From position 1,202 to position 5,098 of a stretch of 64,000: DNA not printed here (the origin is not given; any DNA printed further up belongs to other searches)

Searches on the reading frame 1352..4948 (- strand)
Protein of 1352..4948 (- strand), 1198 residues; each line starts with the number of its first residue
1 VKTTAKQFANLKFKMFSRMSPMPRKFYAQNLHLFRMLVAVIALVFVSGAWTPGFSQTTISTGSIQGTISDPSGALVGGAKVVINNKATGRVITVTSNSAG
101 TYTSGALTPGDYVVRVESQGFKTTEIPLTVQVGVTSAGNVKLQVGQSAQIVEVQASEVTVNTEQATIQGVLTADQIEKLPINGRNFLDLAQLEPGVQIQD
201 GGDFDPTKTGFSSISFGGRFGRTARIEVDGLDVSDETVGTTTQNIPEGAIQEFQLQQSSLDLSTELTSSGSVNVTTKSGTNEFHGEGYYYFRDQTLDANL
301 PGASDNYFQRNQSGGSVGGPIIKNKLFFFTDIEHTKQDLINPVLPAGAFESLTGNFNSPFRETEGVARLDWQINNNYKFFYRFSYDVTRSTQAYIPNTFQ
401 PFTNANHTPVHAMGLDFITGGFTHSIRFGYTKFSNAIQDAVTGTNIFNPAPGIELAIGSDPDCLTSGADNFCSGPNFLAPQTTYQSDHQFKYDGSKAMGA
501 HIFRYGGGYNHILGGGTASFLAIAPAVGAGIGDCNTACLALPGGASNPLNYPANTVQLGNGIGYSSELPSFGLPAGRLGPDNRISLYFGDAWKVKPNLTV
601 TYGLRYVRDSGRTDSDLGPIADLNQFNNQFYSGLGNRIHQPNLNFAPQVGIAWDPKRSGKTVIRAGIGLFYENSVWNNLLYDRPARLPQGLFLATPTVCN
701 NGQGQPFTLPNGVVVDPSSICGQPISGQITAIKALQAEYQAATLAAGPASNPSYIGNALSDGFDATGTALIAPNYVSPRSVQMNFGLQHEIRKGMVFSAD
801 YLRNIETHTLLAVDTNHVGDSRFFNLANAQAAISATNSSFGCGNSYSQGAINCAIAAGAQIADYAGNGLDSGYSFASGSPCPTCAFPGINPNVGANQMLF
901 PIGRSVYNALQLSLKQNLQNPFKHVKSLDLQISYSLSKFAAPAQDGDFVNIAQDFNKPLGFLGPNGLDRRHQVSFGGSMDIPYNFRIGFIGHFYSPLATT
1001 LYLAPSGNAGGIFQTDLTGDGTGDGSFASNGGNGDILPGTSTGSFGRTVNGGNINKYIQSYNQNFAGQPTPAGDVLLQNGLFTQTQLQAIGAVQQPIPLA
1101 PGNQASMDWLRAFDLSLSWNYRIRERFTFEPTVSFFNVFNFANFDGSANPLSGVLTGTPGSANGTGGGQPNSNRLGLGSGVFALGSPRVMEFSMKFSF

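Call 72: search_protein_families(library=pfam, proteins=[window:1352-4948:-], max_evalue=0.00001)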
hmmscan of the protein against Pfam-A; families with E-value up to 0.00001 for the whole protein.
window:1352-4948:- (1198 aa): 2 families
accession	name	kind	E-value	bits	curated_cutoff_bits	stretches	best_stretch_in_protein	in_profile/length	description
PF25183.1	OMP_b-brl_4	-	2.4e-67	228.5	30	2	351-1161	143-826/838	Outer membrane beta barrel domain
PF13620.12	CarboxypepD_reg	-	2.9e-17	63.2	32.3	1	63-143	1-82/82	Carboxypeptidase regulatory-like domain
